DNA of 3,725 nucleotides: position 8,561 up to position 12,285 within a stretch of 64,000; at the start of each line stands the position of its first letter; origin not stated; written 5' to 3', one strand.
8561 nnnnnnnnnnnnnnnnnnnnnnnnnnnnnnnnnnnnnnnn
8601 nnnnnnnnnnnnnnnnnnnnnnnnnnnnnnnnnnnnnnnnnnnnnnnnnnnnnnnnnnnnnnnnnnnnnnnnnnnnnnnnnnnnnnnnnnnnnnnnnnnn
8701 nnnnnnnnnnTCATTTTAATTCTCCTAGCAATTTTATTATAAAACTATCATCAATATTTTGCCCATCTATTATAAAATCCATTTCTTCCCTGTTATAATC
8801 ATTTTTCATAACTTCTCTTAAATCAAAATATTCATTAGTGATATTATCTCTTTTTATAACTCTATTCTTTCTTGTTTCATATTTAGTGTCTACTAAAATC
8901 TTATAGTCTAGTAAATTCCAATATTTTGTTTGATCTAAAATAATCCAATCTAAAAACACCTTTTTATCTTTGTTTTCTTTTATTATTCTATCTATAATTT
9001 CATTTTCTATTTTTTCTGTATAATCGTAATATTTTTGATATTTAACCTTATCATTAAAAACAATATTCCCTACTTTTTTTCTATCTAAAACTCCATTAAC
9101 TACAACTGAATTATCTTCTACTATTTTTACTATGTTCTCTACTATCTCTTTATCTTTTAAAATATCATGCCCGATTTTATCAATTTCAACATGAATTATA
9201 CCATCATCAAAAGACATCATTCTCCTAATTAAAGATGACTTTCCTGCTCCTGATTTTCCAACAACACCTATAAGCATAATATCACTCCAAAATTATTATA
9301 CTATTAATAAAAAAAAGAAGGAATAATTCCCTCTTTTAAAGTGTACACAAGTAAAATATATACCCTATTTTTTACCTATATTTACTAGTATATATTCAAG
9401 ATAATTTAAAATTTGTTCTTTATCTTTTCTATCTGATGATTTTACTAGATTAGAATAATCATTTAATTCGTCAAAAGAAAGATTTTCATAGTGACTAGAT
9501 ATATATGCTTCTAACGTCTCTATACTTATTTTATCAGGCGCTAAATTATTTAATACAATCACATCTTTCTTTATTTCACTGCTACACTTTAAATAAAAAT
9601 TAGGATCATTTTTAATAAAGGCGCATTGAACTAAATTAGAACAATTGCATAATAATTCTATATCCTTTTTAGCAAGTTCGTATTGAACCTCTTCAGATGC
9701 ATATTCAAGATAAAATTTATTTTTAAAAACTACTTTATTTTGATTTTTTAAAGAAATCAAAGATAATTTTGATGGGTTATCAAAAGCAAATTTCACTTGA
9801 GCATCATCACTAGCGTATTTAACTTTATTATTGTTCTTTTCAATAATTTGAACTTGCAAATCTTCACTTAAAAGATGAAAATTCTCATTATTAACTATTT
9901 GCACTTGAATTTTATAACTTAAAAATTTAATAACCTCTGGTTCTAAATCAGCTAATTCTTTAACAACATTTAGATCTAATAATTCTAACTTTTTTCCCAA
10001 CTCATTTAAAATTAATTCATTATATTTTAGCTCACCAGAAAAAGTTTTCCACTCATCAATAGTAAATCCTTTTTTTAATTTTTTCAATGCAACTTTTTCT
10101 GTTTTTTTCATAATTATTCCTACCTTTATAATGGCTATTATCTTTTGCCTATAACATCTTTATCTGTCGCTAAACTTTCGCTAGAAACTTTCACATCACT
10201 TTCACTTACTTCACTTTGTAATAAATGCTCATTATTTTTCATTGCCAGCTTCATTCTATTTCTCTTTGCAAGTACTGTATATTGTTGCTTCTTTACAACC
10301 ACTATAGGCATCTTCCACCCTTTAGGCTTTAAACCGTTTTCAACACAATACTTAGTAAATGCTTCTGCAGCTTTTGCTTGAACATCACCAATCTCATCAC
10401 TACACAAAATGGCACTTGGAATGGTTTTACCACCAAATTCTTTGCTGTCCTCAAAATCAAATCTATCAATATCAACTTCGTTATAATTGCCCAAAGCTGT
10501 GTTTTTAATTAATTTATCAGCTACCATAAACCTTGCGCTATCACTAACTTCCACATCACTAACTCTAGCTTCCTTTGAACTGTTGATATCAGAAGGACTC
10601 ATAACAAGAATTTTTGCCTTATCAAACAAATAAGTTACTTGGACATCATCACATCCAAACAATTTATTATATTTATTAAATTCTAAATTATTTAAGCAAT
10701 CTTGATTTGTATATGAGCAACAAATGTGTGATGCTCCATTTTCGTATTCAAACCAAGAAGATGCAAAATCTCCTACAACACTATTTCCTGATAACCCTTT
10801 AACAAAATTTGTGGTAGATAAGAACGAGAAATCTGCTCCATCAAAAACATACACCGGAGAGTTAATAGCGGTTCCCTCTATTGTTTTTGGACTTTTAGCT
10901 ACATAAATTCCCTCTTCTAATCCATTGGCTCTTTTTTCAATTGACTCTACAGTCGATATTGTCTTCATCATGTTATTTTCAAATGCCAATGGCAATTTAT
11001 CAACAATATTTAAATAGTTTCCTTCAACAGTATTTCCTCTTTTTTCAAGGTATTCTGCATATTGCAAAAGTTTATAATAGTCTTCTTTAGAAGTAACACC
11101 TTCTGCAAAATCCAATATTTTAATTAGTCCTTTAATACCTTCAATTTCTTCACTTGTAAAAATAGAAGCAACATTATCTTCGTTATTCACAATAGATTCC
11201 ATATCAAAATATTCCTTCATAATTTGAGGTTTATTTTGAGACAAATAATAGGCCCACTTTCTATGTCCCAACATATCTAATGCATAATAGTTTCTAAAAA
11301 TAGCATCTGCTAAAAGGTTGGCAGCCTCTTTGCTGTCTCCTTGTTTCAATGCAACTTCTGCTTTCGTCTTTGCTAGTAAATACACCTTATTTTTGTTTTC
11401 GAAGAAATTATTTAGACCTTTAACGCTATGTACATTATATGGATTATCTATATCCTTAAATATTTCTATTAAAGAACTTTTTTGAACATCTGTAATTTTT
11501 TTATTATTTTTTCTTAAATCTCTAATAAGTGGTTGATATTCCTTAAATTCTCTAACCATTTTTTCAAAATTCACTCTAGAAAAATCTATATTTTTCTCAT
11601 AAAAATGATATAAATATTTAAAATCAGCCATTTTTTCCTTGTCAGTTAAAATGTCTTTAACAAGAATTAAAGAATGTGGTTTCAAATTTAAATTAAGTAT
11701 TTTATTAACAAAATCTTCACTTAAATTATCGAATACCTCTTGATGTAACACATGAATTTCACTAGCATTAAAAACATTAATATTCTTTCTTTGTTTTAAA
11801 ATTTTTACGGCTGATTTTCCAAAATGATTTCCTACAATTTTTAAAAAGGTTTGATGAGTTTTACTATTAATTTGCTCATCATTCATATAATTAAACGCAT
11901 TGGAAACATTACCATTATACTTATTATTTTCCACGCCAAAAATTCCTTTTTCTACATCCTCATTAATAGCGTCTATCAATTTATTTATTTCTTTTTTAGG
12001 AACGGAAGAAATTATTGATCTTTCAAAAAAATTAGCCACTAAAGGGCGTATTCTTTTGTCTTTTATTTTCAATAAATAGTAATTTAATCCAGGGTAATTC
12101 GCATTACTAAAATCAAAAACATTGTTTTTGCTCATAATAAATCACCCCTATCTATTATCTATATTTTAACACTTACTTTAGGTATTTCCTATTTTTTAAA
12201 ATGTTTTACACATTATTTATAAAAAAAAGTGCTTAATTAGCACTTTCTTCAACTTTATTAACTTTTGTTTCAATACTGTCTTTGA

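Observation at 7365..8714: J-domain-less DnaJ paralog with CR zinc finger and duplicated CTD in the same operon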

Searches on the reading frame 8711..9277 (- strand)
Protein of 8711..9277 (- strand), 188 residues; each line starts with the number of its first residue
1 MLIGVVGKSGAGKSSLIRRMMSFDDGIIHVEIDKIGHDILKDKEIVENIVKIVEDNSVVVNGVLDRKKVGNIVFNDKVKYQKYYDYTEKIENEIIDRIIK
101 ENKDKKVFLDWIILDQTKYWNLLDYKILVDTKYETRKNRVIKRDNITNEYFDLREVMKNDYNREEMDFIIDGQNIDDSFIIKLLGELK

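Call 5: search_protein_families(library=pfam, proteins=[window:8711-9277:-], max_evalue=0.1)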
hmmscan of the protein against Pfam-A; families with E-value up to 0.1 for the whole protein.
window:8711-9277:- (188 aa): 9 families
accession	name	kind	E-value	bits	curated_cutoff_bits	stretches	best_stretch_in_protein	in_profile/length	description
PF01121.26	CoaE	-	7.2e-14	52.3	27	1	1-165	1-163/180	Dephospho-CoA kinase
PF13238.12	AAA_18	-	0.00016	22.6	29.4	1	3-149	1-117/128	AAA domain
PF00005.33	ABC_tran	-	0.00053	21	25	1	3-78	14-80/137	ABC transporter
PF00485.24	PRK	-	0.005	17.1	22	0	2-57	1-55/196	Phosphoribulokinase / Uridine kinase family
PF13401.12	AAA_22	-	0.01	16.6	27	1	4-34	9-43/130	AAA domain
PF03193.22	RsgA_GTPase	-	0.017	15.4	30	1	5-22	111-128/174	RsgA GTPase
PF01926.29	MMR_HSR1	-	0.018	15.6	21.9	1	3-22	2-21/113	50S ribosome-binding GTPase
PF13671.12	AAA_33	-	0.019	15.7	27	1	2-35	1-33/143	AAA domain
PF20703.3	nSTAND1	-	0.043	13.9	27.1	1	3-18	36-51/379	Novel STAND NTPase 1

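Call 6: search_protein_families(library=padloc, proteins=[window:8711-9277:-], max_evalue=0.1)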
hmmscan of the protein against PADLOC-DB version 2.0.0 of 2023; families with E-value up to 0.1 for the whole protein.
window:8711-9277:- (188 aa): 2 families
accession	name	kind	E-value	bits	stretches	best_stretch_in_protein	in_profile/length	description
PDLC04140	mad8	-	0.027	12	1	2-21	29-48/314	mads_8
PDLC04135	mad3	-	0.09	10.3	0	3-20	25-42/374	mads_3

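Call 21: search_protein_families(library=ncbifam, proteins=[window:8711-9277:-], max_evalue=0.01)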
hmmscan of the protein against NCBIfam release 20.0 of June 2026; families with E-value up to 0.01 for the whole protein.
window:8711-9277:- (188 aa): 9 families
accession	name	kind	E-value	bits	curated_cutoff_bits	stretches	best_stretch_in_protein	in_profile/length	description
TIGR00152.1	TIGR00152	equivalog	8.8e-19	68.1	65.55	1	2-171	1-170/188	dephospho-CoA kinase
NF002879.0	PRK03333.1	equivalog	2.2e-07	30.2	215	1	2-149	3-150/395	dephospho-CoA kinase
NF004018.0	PRK05480.1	equivalog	4.1e-06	26.4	180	1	1-147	7-150/210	uridine kinase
NF005115.0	PRK06547.1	equivalog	0.0012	18.2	173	0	125-159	120-154/172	hypothetical protein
TIGR02315.1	ABC_phnC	equivalog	0.0014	18.1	266.1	1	2-43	30-74/243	phosphonate ABC transporter ATP-binding protein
TIGR00972.1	3a0107s01c2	equivalog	0.0044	16.4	343.2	1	3-54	30-79/248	phosphate ABC transporter ATP-binding protein PstB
TIGR03797.1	NHLM_micro_ABC2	equivalog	0.0045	15.5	709.4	1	3-25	482-504/686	NHLP bacteriocin export ABC transporter permease/ATPase subunit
TIGR00235.1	udk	equivalog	0.0052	16.5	220.3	1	1-145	7-148/207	uridine kinase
NF008379.0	PRK11174.1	equivalog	0.0089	14.7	684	0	4-68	380-444/588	heme ABC transporter permease/ATP-binding protein CydD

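Call 62: find_homologous_proteins(query=window:8711-9277:-, max_evalue=1e-10)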
Query window:8711-9277:- (188 aa): 131 proteins with E <= 1e-10 among 395 candidates; the best 120 are listed.
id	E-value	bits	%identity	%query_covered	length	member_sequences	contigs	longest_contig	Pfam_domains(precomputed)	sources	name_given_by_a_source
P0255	2.3e-111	388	99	100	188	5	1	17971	PF01121.27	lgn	-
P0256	1.5e-99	349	90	100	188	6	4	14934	PF01121.27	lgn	-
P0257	5.7e-92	325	80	100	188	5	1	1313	PF01121.27,PF13238.13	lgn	-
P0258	4.1e-88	312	79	100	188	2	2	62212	PF01121.27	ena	-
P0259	6.7e-85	302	78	100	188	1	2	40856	PF01121.27,PF13238.13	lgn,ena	-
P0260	1.3e-84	301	73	100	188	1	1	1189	PF01121.27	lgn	-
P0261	3.4e-84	299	78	100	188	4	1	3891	PF01121.27,PF13238.13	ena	-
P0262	1.8e-83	297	77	100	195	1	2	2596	PF01121.27,PF13238.13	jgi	-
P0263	3.1e-82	293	73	100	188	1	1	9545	PF01121.27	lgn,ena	-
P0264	4.2e-82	292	74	100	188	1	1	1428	PF01121.27,PF13238.13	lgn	-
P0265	7.0e-82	292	74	100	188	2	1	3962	PF01121.27,PF13238.13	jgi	jgi:dephospho-CoA kinase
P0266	6.5e-81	289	73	100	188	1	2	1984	PF01121.27,PF13238.13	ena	-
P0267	1.1e-80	288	80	94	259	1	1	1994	PF01121.27,PF13238.13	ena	-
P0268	1.2e-80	288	71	100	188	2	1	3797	PF01121.27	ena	-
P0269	1.5e-80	287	72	100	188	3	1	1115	PF01121.27,PF13238.13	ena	-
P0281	4.2e-73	263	69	100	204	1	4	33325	PF01121.27,PF13238.13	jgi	-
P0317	1.7e-35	141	43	91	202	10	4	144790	PF01121.27,PF00485.25,PF13671.13,PF13238.13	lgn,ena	-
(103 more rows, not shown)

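Call 63: find_encoding_contigs(protein=P0281, flank=10000, max_places=1)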
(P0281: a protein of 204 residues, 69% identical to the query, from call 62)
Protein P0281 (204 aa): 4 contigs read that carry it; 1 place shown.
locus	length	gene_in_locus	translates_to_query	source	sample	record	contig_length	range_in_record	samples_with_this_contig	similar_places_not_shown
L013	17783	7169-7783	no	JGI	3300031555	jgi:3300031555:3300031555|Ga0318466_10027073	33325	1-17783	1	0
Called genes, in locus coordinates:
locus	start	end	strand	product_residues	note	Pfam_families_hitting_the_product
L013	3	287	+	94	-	?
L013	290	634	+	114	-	PF07892:DUF1667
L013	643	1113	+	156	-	-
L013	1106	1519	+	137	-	PF00293:NUDIX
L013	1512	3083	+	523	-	PF13353:Fer4_12 (weak)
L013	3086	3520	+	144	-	PF04138:GtrA_DPMS_TM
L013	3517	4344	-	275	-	PF03747:ADP_ribosyl_GH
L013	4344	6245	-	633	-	-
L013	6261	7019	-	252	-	-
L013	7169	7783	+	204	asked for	PF01121:CoaE, PF13238:AAA_18 (faint)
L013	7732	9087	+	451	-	PF01556:DnaJ_C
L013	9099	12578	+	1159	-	PF13086:AAA_11, PF13604:AAA_30 (weak), PF01443:Viral_helicase1 (faint), PF13245:AAA_19 (weak), PF13086:AAA_11, PF13087:AAA_12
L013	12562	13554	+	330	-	-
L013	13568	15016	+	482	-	PF00226:DnaJ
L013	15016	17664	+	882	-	PF16403:Bact_surface_Ig-like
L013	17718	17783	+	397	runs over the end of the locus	PF13304:AAA_21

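Call 64: find_encoding_contigs(protein=P0317, flank=10000, max_places=1)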
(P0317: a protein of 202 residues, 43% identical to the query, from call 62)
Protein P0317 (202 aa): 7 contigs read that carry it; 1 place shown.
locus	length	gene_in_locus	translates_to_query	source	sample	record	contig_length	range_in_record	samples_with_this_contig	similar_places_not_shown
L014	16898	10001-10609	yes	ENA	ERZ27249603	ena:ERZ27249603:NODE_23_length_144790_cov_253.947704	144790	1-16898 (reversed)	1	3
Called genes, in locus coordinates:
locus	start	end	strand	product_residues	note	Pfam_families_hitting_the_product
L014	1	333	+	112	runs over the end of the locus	-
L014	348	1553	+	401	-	PF02073:Peptidase_M29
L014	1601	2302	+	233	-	PF02557:VanY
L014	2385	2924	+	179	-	PF00210:Ferritin (weak), PF02915:Rubrerythrin, PF21349:RUBY_RBDX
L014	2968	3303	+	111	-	-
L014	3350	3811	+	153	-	PF22381:Staph_reg_Sar_Rot, PF12802:MarR_2, PF13463:HTH_27 (weak), PF01047:MarR, PF13601:HTH_34 (weak)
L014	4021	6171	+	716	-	PF03477:ATP-cone, PF13597:NRDD, PF01228:Gly_radical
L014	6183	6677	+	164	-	PF13353:Fer4_12, PF04055:Radical_SAM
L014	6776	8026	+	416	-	-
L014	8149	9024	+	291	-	PF01545:Cation_efflux, PF16916:ZT_dimer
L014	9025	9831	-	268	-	PF00126:HTH_1, PF03466:LysR_substrate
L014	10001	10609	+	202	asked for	PF00485:PRK (weak), PF01121:CoaE, PF13238:AAA_18 (weak), PF13671:AAA_33 (weak)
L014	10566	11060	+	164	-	PF01467:CTP_transf_like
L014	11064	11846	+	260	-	PF23023:Anti-Pycsar_Apyc1, PF00753:Lactamase_B (weak), PF12706:Lactamase_B_2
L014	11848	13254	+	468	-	PF00293:NUDIX, PF02811:PHP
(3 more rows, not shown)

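Call 80: search_protein_families(library=padloc, proteins=[L013:3517-4344:-], max_evalue=0.01)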
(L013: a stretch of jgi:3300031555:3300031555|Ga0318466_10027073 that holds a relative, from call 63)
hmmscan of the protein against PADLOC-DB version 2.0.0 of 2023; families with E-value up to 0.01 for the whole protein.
L013:3517-4344:- (275 aa): 0 families

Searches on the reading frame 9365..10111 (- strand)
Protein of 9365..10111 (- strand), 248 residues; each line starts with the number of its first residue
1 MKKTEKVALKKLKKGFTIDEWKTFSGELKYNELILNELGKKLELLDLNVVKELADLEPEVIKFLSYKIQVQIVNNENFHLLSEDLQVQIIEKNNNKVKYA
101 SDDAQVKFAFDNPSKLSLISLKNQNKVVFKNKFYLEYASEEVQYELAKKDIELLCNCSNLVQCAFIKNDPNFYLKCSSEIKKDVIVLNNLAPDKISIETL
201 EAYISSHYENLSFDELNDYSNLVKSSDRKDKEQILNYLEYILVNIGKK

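Call 5: search_protein_families(library=pfam, proteins=[window:9365-10111:-], max_evalue=0.1)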
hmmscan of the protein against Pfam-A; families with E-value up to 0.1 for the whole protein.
window:9365-10111:- (248 aa): 2 families
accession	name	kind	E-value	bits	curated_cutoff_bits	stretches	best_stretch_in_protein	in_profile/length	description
PF03577.20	Peptidase_C69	-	0.031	13.7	23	1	186-220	266-300/402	Peptidase family C69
PF25624.1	PH_S11IP_C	-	0.083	13.5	22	0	74-156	48-132/154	STK11-interacting protein, C-terminal PH domain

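Call 6: search_protein_families(library=padloc, proteins=[window:9365-10111:-], max_evalue=0.1)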
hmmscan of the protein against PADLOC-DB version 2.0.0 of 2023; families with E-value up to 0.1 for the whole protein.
window:9365-10111:- (248 aa): 0 families

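Call 21: search_protein_families(library=ncbifam, proteins=[window:9365-10111:-], max_evalue=0.01)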
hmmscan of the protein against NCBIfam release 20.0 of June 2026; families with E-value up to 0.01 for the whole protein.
window:9365-10111:- (248 aa): 0 families

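Call 37: search_protein_families(library=phrogs, proteins=[window:9365-10111:-], max_evalue=0.01)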
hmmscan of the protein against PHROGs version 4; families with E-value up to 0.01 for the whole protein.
window:9365-10111:- (248 aa): 0 families

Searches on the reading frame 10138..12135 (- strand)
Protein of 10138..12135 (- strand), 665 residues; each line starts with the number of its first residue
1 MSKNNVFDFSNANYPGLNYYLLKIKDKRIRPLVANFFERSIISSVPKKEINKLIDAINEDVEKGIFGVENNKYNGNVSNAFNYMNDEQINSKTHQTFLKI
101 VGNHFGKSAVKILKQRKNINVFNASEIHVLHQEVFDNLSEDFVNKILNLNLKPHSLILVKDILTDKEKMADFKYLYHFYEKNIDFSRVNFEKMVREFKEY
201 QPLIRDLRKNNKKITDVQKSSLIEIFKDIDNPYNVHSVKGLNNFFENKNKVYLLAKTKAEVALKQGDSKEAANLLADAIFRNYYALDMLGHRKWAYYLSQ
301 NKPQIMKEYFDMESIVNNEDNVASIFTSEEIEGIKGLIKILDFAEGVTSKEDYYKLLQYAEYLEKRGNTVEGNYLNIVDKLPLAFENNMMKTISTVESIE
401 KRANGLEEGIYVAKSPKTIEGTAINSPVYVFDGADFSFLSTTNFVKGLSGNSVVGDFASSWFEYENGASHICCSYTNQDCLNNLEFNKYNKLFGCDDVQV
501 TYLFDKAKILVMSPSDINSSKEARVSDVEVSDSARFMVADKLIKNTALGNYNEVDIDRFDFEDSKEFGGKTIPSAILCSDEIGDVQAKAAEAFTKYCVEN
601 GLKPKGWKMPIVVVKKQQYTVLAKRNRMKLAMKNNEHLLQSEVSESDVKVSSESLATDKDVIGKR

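Call 5: search_protein_families(library=pfam, proteins=[window:10138-12135:-], max_evalue=0.1)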
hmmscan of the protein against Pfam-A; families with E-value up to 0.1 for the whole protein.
window:10138-12135:- (665 aa): 0 families

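Call 6: search_protein_families(library=padloc, proteins=[window:10138-12135:-], max_evalue=0.1)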
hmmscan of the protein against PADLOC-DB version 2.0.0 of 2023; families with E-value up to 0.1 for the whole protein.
window:10138-12135:- (665 aa): 1 family
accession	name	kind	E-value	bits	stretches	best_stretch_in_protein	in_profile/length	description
PDLC01544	Cas5_IIId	-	4.9e-06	24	1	211-342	127-259/297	CAS-III-D; effector_G5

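Call 21: search_protein_families(library=ncbifam, proteins=[window:10138-12135:-], max_evalue=0.01)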
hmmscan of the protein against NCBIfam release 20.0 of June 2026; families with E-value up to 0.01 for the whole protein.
window:10138-12135:- (665 aa): 0 families

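Call 37: search_protein_families(library=phrogs, proteins=[window:10138-12135:-], max_evalue=0.01)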
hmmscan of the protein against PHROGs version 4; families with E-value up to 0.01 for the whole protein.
window:10138-12135:- (665 aa): 0 families
